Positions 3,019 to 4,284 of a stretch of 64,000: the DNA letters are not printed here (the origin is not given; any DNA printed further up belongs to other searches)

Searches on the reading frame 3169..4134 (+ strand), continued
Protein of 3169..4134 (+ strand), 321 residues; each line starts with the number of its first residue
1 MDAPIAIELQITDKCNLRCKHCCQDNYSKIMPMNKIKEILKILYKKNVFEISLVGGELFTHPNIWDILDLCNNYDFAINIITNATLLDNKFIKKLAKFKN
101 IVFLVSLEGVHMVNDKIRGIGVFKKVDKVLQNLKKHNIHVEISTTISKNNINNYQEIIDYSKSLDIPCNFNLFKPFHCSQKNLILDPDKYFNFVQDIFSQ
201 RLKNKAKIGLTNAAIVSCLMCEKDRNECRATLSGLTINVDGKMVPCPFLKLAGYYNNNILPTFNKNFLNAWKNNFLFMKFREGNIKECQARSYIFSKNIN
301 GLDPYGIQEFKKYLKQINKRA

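Call 50: find_encoding_contigs(protein=P0001, flank=3000, max_places=6)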
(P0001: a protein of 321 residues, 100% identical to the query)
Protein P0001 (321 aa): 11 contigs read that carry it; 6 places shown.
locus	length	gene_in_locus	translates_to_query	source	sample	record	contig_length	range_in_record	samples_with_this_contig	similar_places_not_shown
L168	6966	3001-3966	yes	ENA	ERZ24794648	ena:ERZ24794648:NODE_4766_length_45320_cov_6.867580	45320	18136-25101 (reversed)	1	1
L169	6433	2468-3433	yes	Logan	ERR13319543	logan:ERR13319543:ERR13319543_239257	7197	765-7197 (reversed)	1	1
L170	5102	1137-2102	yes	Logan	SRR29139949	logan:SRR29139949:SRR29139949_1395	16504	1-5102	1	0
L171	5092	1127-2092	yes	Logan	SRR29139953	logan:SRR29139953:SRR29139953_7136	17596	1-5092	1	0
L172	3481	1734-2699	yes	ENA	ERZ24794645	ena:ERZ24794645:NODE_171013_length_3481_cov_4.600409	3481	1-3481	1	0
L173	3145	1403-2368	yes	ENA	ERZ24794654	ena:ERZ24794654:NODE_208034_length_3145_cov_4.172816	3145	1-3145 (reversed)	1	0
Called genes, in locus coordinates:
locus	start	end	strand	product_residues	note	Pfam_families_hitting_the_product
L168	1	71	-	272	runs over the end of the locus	PF10080:FtrD-like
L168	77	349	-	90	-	PF02583:Trns_repr_metal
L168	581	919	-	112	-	-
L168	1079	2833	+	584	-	PF03193:RsgA_GTPase (faint), PF02463:SMC_N (faint), PF13555:AAA_29 (faint), PF00004:AAA (faint), PF00005:ABC_tran, PF13304:AAA_21 (faint), PF13401:AAA_22 (faint), PF00005:ABC_tran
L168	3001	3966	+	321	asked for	PF04055:Radical_SAM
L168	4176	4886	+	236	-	-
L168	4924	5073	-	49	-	-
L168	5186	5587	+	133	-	-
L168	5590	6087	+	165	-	-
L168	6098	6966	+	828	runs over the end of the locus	PF01935:DUF87 (faint), PF10412:TrwB_AAD_bind (faint), PF26449:DUF8128, PF12696:TraG-D_C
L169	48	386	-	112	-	-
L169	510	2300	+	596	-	PF03193:RsgA_GTPase (faint), PF02463:SMC_N (faint), PF13401:AAA_22 (faint), PF00005:ABC_tran, PF13555:AAA_29 (faint), PF00004:AAA (faint), PF13304:AAA_21 (faint), PF00005:ABC_tran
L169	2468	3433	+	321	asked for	PF04055:Radical_SAM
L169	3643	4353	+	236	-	-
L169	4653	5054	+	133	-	-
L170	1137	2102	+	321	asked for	PF04055:Radical_SAM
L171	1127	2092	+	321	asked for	PF04055:Radical_SAM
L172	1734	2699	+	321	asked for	PF04055:Radical_SAM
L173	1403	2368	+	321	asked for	PF04055:Radical_SAM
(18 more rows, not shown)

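Call 53: find_encoding_contigs(protein=P0041, flank=3500, max_places=1)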
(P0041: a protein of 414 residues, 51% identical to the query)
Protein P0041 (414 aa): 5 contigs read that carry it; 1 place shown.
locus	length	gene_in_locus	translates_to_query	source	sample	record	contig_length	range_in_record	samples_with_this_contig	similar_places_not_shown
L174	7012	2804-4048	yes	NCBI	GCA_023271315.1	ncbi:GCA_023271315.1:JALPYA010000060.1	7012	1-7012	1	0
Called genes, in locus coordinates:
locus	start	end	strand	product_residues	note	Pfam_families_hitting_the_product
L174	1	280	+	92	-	PF19289:PmbA_TldD_3rd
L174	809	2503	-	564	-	PF13751:DDE_Tnp_1_6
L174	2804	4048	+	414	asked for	PF04055:Radical_SAM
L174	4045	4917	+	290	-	PF00398:RrnaAD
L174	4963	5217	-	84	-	-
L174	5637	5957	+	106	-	-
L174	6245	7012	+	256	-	PF01609:DDE_Tnp_1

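Call 54: find_encoding_contigs(protein=P0098, flank=3500, max_places=1)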
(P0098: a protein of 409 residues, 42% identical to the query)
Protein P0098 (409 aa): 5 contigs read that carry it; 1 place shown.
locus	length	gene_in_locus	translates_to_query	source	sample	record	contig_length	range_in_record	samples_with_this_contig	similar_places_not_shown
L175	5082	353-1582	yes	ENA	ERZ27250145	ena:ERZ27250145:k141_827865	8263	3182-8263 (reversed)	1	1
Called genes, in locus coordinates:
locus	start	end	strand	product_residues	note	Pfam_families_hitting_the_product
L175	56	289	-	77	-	-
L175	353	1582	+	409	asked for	PF05402:PqqD, PF04055:Radical_SAM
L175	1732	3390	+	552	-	PF00005:ABC_tran, PF02463:SMC_N (faint), PF13555:AAA_29 (faint), PF13304:AAA_21 (weak), PF12848:ABC_tran_Xtn (weak), PF00005:ABC_tran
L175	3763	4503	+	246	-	-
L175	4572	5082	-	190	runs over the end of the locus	PF02698:DUF218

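Call 55: find_encoding_contigs(protein=P0053, flank=3500, max_places=1)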
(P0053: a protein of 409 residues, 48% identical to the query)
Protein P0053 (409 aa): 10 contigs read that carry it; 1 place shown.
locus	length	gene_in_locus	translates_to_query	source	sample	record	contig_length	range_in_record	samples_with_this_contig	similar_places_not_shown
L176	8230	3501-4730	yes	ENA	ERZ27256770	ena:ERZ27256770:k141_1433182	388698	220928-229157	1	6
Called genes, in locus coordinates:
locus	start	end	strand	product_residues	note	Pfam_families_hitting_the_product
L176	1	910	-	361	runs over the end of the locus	-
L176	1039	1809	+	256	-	-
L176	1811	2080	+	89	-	-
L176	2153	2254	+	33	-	-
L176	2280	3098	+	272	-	PF03437:BtpA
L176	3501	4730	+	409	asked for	PF05402:PqqD (faint), PF04055:Radical_SAM, PF13353:Fer4_12 (weak)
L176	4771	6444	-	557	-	PF00005:ABC_tran, PF02463:SMC_N (faint), PF13175:AAA_15 (faint), PF13555:AAA_29 (faint), PF25199:nSTAND_NTPase5 (faint), PF00004:AAA (faint), PF05729:NACHT (faint), PF00005:ABC_tran, +5 more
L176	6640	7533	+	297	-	-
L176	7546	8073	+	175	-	-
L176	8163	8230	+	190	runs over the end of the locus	-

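Call 56: find_encoding_contigs(protein=P0103, flank=3500, max_places=1)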
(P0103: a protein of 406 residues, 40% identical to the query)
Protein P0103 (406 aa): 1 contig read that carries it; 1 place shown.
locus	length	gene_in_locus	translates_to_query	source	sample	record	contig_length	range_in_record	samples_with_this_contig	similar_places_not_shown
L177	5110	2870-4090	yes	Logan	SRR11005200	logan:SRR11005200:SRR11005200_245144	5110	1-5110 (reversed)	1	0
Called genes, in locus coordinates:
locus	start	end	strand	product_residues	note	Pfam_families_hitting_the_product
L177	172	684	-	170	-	-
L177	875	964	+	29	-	-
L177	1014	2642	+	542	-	PF00005:ABC_tran, PF00006:ATP-synt_ab (faint), PF02463:SMC_N (faint), PF03193:RsgA_GTPase (faint), PF13555:AAA_29 (faint), PF00350:Dynamin_N (faint), PF01926:MMR_HSR1 (faint), PF00005:ABC_tran, +3 more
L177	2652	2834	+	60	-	-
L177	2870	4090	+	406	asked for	PF04055:Radical_SAM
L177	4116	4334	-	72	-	-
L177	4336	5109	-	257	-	?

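Call 58: search_protein_families(library=ncbifam, proteins=[L174:4045-4917:+, L166:1107-1817:+, L161:1995-2906:+], max_evalue=0.00001)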
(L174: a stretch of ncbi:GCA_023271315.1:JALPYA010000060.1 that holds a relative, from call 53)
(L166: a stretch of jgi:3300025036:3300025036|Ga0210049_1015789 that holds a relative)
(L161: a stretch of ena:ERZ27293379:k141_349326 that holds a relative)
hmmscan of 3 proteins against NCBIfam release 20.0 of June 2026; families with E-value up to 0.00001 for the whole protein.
L174:4045-4917:+ (290 aa): 21 families
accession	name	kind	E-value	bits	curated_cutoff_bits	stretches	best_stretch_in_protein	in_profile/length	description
NF000499.2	Erm23S_rRNA_broad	equivalog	6.3e-67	225.5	212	1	11-253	2-242/244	23S ribosomal RNA methyltransferase Erm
NF000077.1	Erm42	exception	2.7e-60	204.2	600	1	1-288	9-297/303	23S rRNA (adenine(2058)-N(6))-methyltransferase Erm(42)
TIGR00755.1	ksgA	equivalog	1.8e-45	155.2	171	1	7-253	4-254/256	16S rRNA (adenine(1518)-N(6)/adenine(1519)-N(6))-dimethyltransferase RsmA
NF000337.1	erm_SHROVE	exception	4.5e-36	124.4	320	1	9-251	5-246/248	ErmE/ErmH/ErmO/ErmR family 23S rRNA (adenine(2058)-N(6))-methyltransferase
NF045543.1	erm_G_23S_MT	exception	1.5e-28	100.2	515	1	6-256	4-240/244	23S rRNA (adenine(2058)-N(6))-methyltransferase Erm(G)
NF012219.1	erm_C_23S_MT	exception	3.6e-28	98.8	530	1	7-256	5-240/244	23S rRNA (adenine(2058)-N(6))-methyltransferase Erm(C)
NF012222.1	erm_A_23S_MT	exception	6.1e-26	91.4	475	1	10-255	8-239/243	23S rRNA (adenine(2058)-N(6))-methyltransferase Erm(A)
NF000411.1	Erm45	exception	1.6e-25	90.4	525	1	7-227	4-213/245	23S rRNA (adenine(2058)-N(6))-methyltransferase Erm(45)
NF012220.1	erm_B_23S_MT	exception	2.6e-24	86.1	525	1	7-227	4-213/245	23S rRNA (adenine(2058)-N(6))-methyltransferase Erm(B)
NF012223.0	erm_F_23S_MT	exception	1.3e-22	80.4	575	1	10-252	10-252/266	23S rRNA (adenine(2058)-N(6))-methyltransferase Erm(F)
NF042988.1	Erm46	exception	2.9e-22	79.2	503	1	8-253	9-252/255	23S rRNA (adenine(2058)-N(6))-methyltransferase Erm(46)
NF000412.1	Erm43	exception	8.4e-22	77.9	500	1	10-228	8-215/243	23S rRNA (adenine(2058)-N(6))-methyltransferase Erm(43)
NF000087.1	ErmO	exception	2.5e-21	76.3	450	1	10-218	11-220/259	23S rRNA (adenine(2058)-N(6))-methyltransferase Erm(O)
NF000047.1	ErmV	exception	1.2e-18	67.5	500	1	10-217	11-219/259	23S rRNA (adenine(2058)-N(6))-methyltransferase Erm(V)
NF000024.1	ErmS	exception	1.3e-18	67.4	675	1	7-218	60-272/319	23S rRNA (adenine(2058)-N(6))-methyltransferase Erm(S)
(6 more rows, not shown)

L166:1107-1817:+ (236 aa): 21 families
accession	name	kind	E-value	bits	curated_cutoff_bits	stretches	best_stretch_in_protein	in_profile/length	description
NF000499.2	Erm23S_rRNA_broad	equivalog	3e-64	216.8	212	1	9-231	1-219/244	23S ribosomal RNA methyltransferase Erm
NF000077.1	Erm42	exception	3.5e-46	157.8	600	1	7-228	16-235/303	23S rRNA (adenine(2058)-N(6))-methyltransferase Erm(42)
TIGR00755.1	ksgA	equivalog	1.2e-44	152.5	171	1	8-230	6-230/256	16S rRNA (adenine(1518)-N(6)/adenine(1519)-N(6))-dimethyltransferase RsmA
NF000337.1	erm_SHROVE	exception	1.5e-39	135.8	320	1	7-226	4-220/248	ErmE/ErmH/ErmO/ErmR family 23S rRNA (adenine(2058)-N(6))-methyltransferase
NF012222.1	erm_A_23S_MT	exception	4.7e-27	95.1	475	1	8-231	7-217/243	23S rRNA (adenine(2058)-N(6))-methyltransferase Erm(A)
NF045543.1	erm_G_23S_MT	exception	1.5e-26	93.6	515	1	7-235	6-221/244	23S rRNA (adenine(2058)-N(6))-methyltransferase Erm(G)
NF012219.1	erm_C_23S_MT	exception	3.5e-26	92.3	530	1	5-232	4-218/244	23S rRNA (adenine(2058)-N(6))-methyltransferase Erm(C)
NF042988.1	Erm46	exception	1e-24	87.3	503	1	9-209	11-204/255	23S rRNA (adenine(2058)-N(6))-methyltransferase Erm(46)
NF000087.1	ErmO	exception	4.4e-24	85.3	450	1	5-224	7-225/259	23S rRNA (adenine(2058)-N(6))-methyltransferase Erm(O)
NF000412.1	Erm43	exception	1.6e-23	83.5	500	1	8-231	7-217/243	23S rRNA (adenine(2058)-N(6))-methyltransferase Erm(43)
NF000411.1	Erm45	exception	4.9e-23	82.2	525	1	6-232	4-217/245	23S rRNA (adenine(2058)-N(6))-methyltransferase Erm(45)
NF012223.0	erm_F_23S_MT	exception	1.1e-22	80.7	575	1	10-227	12-226/266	23S rRNA (adenine(2058)-N(6))-methyltransferase Erm(F)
NF000047.1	ErmV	exception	4.9e-22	78.5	500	1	6-220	8-221/259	23S rRNA (adenine(2058)-N(6))-methyltransferase Erm(V)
NF042938.1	Erm55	exception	6.7e-22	77.8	525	1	9-213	11-208/270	23S rRNA (adenine(2058)-N(6))-methyltransferase Erm(55)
NF012220.1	erm_B_23S_MT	exception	1.2e-21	77.4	525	1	6-232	4-217/245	23S rRNA (adenine(2058)-N(6))-methyltransferase Erm(B)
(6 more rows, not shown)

L161:1995-2906:+ (303 aa): 23 families
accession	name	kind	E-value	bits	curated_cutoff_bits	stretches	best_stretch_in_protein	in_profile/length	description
TIGR00755.1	ksgA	equivalog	8.8e-67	225.1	171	1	15-300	2-253/256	16S rRNA (adenine(1518)-N(6)/adenine(1519)-N(6))-dimethyltransferase RsmA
NF000499.2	Erm23S_rRNA_broad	equivalog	5e-43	147.2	212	2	21-113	2-82/244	23S ribosomal RNA methyltransferase Erm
NF011486.0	PRK14896.1-1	equivalog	6.7e-27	94.3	450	2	148-268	118-239/284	16S ribosomal RNA methyltransferase A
NF000337.1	erm_SHROVE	exception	1.9e-25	89.6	320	2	18-117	4-91/248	ErmE/ErmH/ErmO/ErmR family 23S rRNA (adenine(2058)-N(6))-methyltransferase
NF012222.1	erm_A_23S_MT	exception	7.3e-19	68.2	475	1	20-91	8-79/243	23S rRNA (adenine(2058)-N(6))-methyltransferase Erm(A)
NF012220.1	erm_B_23S_MT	exception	9.8e-19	67.8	525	1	21-86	8-73/245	23S rRNA (adenine(2058)-N(6))-methyltransferase Erm(B)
NF012219.1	erm_C_23S_MT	exception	1.2e-17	64.3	530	2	20-90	8-78/244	23S rRNA (adenine(2058)-N(6))-methyltransferase Erm(C)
NF045543.1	erm_G_23S_MT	exception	5.2e-17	62.4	515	1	21-90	9-78/244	23S rRNA (adenine(2058)-N(6))-methyltransferase Erm(G)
NF012223.0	erm_F_23S_MT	exception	5e-16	58.8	575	2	16-86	7-77/266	23S rRNA (adenine(2058)-N(6))-methyltransferase Erm(F)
NF000411.1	Erm45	exception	2.4e-15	57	525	1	21-86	8-73/245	23S rRNA (adenine(2058)-N(6))-methyltransferase Erm(45)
NF000077.1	Erm42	exception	1.1e-14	54.3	600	1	21-85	19-83/303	23S rRNA (adenine(2058)-N(6))-methyltransferase Erm(42)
NF000412.1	Erm43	exception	7.2e-14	51.9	500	1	21-84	9-72/243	23S rRNA (adenine(2058)-N(6))-methyltransferase Erm(43)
NF042938.1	Erm55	exception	2.7e-12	46.3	525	1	20-83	11-73/270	23S rRNA (adenine(2058)-N(6))-methyltransferase Erm(55)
NF042988.1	Erm46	exception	1.4e-11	44.2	503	0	20-86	11-76/255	23S rRNA (adenine(2058)-N(6))-methyltransferase Erm(46)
NF011489.0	PRK14896.1-5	equivalog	2.1e-10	40.6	236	1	147-248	76-170/217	16S ribosomal RNA methyltransferase A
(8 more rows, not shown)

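Call 61: predict_structure(alignment_id=A1)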
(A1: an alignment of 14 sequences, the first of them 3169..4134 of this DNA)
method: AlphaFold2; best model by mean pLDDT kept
length: 321 residues; sequences in the alignment: 14
mean_pLDDT: 88.7   pTM: 0.86
mean pLDDT of the five models: 88.7, 88.2, 88.0, 87.3, 86.5
residues with pLDDT >= 90: 196; 70-90: 100; 50-70: 24; < 50: 1
segments of 3 or more residues with pLDDT < 50: none
pLDDT, mean of each block of 10 residues (from residue 1): 85 78 68 97 94 89 96 95 91 92 94 91 95 96 94 96 96 84 93 94 89 85 67 79 89 87 95 89 74 89 90 89 63
secondary structure, 60 per line:
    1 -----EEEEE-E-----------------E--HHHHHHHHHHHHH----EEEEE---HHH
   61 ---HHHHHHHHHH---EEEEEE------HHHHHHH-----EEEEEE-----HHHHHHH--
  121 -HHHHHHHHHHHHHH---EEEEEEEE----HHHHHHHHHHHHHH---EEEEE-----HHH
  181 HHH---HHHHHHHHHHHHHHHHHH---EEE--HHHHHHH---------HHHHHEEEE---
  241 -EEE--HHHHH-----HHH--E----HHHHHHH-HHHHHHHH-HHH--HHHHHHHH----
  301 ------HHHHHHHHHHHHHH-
elements in order: E6-10 H33-45 E50-54 H64-73 E77-82 H89-95 E101-106 H112-118 H122-135 E139-146 H151-164 E168-172 H178-183 H187-204 E208-210 H213-219 H229-233 E234-237 E242-244 H247-251 H267-273 H275-282 H289-296 H307-320

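Call 64: fold_search(model_id=the predicted structure, library=pdb)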
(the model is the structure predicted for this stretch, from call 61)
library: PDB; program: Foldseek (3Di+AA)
matches with E <= 10: 1753; with E <= 0.001: 128
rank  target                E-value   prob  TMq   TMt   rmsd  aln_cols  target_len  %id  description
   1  4k39_A                3.2e-16  1.00  0.75  0.68   4.3       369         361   16  Native anSMEcpe with bound AdoMet and Cp18Cys peptide (released 2013-05-08)
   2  4k37_A                4.7e-16  1.00  0.75  0.67   4.5       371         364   16  Native anSMEcpe with bound AdoMet (released 2013-05-08)
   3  5v1q_B                5.0e-16  1.00  0.75  0.56   4.6       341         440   17  Crystal structure of Streptococcus suis SuiB (released 2017-08-30)
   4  4k39_B                5.3e-16  1.00  0.77  0.70   4.4       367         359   16  Native anSMEcpe with bound AdoMet and Cp18Cys peptide (released 2013-05-08)
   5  5v1q_A                6.7e-16  1.00  0.74  0.57   4.3       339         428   18  Crystal structure of Streptococcus suis SuiB (released 2017-08-30)
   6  5v1s_A                7.1e-16  1.00  0.76  0.59   4.3       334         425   17  Crystal structure of Streptococcus suis SuiB bound to S-adenosylmethionine (released 2017-08-30)
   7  4k36_A                1.6e-15  1.00  0.76  0.65   4.5       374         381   17  His6 tagged anSMEcpe with bound AdoMet (released 2013-05-08)
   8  5v1t_A                3.1e-15  1.00  0.72  0.54   3.5       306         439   18  Crystal structure of Streptococcus suis SuiB bound to precursor peptide SuiA (released 2017-08-30)
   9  4k36_B                3.1e-15  1.00  0.76  0.68   4.3       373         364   16  His6 tagged anSMEcpe with bound AdoMet (released 2013-05-08)
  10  4k37_B                3.1e-15  1.00  0.75  0.67   4.3       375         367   16  Native anSMEcpe with bound AdoMet (released 2013-05-08)
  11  4k38_A                3.3e-15  1.00  0.72  0.64   5.1       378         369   16  Native anSMEcpe with bound AdoMet and Kp18Cys peptide (released 2013-05-08)
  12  4k38_B                6.0e-15  1.00  0.75  0.68   4.3       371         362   16  Native anSMEcpe with bound AdoMet and Kp18Cys peptide (released 2013-05-08)
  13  5v1s_B                1.6e-14  1.00  0.72  0.55   4.4       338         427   18  Crystal structure of Streptococcus suis SuiB bound to S-adenosylmethionine (released 2017-08-30)
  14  6efn                  1.4e-13  1.00  0.63  0.53   3.2       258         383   20  Structure of a RiPP maturase, SkfB (released 2018-10-24)
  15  5why_A                1.7e-12  1.00  0.65  0.52   6.0       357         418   20  Structural Insights into Thioether Bond Formation in the Biosynthesis of Sactipeptides (released 2017-07-26)
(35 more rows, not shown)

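Call 73: find_encoding_contigs(protein=P0094, flank=3000, max_places=2)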
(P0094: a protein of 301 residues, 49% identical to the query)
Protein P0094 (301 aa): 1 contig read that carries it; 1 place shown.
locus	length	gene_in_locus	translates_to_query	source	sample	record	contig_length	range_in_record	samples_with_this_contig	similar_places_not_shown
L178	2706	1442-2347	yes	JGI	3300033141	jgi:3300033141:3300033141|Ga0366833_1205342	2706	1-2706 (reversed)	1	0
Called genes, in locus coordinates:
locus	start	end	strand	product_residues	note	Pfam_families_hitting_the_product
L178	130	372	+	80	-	-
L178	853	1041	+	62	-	-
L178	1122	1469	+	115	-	PF05402:PqqD (weak)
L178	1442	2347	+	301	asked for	PF04055:Radical_SAM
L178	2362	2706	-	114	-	?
